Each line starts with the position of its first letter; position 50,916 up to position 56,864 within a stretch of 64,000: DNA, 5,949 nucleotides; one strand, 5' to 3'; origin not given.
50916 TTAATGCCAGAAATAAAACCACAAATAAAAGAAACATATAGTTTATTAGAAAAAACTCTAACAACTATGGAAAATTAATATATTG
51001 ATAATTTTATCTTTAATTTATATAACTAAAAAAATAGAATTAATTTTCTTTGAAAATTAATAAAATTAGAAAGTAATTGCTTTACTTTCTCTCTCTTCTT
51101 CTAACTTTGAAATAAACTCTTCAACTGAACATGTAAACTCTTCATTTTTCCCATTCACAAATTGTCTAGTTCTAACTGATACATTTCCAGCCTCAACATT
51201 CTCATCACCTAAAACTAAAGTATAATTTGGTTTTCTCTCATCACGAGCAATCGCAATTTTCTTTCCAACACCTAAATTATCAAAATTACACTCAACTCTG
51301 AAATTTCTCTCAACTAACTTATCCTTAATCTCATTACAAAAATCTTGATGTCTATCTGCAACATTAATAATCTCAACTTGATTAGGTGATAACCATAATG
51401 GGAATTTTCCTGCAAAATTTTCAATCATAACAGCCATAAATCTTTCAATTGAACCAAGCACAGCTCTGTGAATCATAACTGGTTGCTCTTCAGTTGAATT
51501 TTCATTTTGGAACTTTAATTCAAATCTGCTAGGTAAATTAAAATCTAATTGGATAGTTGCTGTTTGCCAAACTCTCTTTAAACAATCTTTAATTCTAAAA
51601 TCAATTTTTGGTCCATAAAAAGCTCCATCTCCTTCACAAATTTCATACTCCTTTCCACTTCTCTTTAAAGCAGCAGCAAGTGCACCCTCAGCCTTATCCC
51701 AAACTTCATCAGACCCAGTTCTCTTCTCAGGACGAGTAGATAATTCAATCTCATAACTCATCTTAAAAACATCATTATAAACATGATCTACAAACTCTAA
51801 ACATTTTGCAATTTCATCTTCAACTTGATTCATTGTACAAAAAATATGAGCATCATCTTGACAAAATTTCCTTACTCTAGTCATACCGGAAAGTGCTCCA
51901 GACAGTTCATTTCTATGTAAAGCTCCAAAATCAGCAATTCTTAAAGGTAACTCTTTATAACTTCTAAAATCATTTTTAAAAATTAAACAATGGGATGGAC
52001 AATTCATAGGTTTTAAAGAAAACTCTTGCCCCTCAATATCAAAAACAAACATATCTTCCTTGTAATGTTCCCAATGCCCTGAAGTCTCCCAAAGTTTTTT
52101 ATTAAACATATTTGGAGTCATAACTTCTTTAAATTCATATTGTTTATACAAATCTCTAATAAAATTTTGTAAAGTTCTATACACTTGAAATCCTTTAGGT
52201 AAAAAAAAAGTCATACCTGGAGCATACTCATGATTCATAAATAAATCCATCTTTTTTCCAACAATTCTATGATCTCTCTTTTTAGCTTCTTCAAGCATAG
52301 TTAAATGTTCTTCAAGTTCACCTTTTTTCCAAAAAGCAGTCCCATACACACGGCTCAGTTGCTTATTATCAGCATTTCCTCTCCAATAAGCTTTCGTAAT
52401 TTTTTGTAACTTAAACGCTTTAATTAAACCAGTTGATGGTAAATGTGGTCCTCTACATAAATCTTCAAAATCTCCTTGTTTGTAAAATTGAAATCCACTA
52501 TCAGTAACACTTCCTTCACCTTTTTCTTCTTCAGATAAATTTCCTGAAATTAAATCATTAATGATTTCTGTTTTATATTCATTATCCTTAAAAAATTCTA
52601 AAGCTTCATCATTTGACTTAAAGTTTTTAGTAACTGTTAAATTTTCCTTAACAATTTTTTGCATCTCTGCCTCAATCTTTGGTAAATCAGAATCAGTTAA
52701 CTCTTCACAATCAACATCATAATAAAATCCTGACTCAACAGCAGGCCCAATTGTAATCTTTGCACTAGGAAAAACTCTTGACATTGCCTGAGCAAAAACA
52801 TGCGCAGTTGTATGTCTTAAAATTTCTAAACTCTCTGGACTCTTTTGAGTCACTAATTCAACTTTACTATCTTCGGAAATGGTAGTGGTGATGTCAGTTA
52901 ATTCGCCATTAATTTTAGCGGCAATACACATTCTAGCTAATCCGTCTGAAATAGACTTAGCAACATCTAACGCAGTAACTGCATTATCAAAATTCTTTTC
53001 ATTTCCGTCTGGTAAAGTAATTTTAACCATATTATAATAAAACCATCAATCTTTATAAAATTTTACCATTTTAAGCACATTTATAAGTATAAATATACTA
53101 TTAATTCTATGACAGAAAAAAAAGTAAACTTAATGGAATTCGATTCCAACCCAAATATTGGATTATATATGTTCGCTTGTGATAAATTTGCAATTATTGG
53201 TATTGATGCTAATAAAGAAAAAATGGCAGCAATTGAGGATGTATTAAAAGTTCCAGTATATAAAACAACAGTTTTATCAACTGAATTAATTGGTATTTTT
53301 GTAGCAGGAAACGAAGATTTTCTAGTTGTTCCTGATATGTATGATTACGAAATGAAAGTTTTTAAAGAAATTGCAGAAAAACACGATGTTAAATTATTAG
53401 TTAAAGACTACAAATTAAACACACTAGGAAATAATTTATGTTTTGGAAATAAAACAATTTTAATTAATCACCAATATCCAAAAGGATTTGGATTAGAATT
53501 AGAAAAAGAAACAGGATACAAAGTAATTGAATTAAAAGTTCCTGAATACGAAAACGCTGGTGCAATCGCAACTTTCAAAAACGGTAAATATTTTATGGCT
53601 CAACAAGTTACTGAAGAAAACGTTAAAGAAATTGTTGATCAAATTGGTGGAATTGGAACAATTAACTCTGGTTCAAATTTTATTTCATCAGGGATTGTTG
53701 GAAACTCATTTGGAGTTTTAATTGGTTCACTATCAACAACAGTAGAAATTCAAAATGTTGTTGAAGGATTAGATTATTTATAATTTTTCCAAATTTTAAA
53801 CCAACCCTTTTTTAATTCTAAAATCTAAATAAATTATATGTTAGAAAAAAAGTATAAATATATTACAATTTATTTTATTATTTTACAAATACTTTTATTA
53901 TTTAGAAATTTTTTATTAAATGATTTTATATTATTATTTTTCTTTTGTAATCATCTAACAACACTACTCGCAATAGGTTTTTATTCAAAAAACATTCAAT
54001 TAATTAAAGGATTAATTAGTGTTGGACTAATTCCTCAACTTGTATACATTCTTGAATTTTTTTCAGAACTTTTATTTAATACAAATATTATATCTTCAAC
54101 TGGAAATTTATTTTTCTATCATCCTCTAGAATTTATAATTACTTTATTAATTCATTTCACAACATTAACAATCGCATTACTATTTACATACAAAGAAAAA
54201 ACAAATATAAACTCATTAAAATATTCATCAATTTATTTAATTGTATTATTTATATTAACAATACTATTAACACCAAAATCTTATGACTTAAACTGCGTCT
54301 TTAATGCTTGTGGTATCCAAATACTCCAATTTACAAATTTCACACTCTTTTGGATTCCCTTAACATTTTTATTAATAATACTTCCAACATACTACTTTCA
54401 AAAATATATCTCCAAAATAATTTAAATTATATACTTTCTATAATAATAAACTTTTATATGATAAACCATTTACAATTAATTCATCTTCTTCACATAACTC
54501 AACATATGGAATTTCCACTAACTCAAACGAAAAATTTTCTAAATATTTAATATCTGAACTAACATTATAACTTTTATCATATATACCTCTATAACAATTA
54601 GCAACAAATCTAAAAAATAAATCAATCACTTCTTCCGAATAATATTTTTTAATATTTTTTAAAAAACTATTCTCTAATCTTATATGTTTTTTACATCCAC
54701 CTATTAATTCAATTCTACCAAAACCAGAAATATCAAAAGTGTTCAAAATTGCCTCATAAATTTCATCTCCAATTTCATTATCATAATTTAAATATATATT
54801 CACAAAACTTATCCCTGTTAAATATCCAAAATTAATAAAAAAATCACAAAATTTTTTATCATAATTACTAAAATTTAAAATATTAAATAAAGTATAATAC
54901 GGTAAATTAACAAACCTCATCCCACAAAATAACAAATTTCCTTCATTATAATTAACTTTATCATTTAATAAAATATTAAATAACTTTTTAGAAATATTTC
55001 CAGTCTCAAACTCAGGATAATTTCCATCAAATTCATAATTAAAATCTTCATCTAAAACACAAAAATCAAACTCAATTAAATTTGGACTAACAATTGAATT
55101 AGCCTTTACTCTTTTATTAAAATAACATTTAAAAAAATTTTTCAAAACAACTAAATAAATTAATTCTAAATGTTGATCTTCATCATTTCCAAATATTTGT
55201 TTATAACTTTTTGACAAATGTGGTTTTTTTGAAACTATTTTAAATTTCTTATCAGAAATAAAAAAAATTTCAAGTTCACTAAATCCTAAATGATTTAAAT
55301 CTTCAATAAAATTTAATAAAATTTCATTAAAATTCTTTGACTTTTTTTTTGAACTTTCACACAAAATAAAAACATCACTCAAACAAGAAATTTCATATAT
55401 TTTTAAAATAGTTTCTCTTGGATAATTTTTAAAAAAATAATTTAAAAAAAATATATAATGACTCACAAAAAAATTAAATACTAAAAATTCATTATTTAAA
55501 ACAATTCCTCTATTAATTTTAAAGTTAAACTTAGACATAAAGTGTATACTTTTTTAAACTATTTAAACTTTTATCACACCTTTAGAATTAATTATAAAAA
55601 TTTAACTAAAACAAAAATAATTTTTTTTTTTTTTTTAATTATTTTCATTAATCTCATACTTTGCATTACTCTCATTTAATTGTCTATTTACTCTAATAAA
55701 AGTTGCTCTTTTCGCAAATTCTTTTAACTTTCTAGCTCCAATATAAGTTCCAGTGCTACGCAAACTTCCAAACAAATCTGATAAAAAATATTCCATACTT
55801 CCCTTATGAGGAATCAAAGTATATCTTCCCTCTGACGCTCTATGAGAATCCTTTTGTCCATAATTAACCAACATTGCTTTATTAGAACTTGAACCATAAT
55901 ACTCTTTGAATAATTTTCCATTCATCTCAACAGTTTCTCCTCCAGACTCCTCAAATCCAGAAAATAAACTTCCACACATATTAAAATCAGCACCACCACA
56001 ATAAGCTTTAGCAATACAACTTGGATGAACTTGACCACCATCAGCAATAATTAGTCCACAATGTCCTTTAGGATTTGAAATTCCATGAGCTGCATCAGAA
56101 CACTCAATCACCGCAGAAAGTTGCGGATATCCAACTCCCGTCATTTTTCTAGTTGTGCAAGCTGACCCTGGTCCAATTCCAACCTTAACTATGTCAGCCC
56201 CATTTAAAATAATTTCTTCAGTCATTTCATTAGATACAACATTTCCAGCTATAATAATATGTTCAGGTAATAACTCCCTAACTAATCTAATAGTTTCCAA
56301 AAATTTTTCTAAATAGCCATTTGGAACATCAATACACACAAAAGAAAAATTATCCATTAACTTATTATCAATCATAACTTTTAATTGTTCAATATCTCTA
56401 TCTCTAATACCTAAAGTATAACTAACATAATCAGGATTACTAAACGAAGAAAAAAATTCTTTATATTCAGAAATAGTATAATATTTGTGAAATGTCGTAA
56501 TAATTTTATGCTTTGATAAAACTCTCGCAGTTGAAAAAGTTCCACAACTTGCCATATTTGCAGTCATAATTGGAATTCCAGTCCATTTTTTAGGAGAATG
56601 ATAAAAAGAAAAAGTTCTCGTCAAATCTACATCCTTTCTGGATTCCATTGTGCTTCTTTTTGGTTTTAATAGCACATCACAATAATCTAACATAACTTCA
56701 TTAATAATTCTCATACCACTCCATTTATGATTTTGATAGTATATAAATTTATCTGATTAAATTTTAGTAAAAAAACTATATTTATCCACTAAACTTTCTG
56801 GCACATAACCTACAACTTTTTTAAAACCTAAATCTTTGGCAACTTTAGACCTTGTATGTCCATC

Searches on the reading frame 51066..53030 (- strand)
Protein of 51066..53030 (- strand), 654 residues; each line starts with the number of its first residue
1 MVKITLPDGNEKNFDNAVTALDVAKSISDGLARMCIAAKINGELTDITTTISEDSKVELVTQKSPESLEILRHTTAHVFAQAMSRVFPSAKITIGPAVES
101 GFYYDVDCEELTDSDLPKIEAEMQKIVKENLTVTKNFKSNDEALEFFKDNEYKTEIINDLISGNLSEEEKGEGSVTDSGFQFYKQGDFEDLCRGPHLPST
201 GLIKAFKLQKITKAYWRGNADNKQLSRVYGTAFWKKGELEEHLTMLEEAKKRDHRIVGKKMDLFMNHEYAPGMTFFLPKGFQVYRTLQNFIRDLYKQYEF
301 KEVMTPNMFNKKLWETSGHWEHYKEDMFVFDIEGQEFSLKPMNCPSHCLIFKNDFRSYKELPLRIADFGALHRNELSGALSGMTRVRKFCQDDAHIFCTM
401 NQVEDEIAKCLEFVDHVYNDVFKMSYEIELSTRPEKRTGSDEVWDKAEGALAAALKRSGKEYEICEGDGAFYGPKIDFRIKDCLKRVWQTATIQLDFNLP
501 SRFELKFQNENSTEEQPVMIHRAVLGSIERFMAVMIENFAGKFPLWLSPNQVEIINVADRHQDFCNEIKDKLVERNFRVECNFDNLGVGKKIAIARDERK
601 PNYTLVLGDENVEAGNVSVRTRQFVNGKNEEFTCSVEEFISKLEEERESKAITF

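Call 53: search_protein_families(library=pfam, proteins=[window:51066-53030:-], max_evalue=0.00001)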
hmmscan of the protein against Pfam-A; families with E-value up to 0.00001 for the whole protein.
window:51066-53030:- (654 aa): 4 families
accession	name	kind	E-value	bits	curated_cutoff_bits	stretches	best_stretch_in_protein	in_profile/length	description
PF00587.30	tRNA-synt_2b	-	2.1e-51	175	29.3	1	330-539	3-179/179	tRNA synthetase class II core domain (G, H, P, S and T)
PF07973.19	tRNA_SAD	-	2.7e-15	56.5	24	1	182-229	3-44/44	Threonyl and Alanyl tRNA synthetase second additional domain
PF02824.27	TGS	-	1.2e-14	54.5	22.2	1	2-61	1-60/60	TGS domain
PF03129.25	HGTP_anticodon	-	1.6e-12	47.8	21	1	551-645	1-93/94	Anticodon binding domain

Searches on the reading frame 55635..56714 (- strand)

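Call 54: search_protein_families(library=pfam, proteins=[window:55635-56714:-], max_evalue=0.00001)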
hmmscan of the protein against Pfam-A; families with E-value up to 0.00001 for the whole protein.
window:55635-56714:- (359 aa): 1 family
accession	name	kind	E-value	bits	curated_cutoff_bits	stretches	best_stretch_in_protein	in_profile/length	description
PF00478.31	IMPDH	-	7.1e-62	209.8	25.6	1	10-344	3-336/345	IMP dehydrogenase / GMP reductase domain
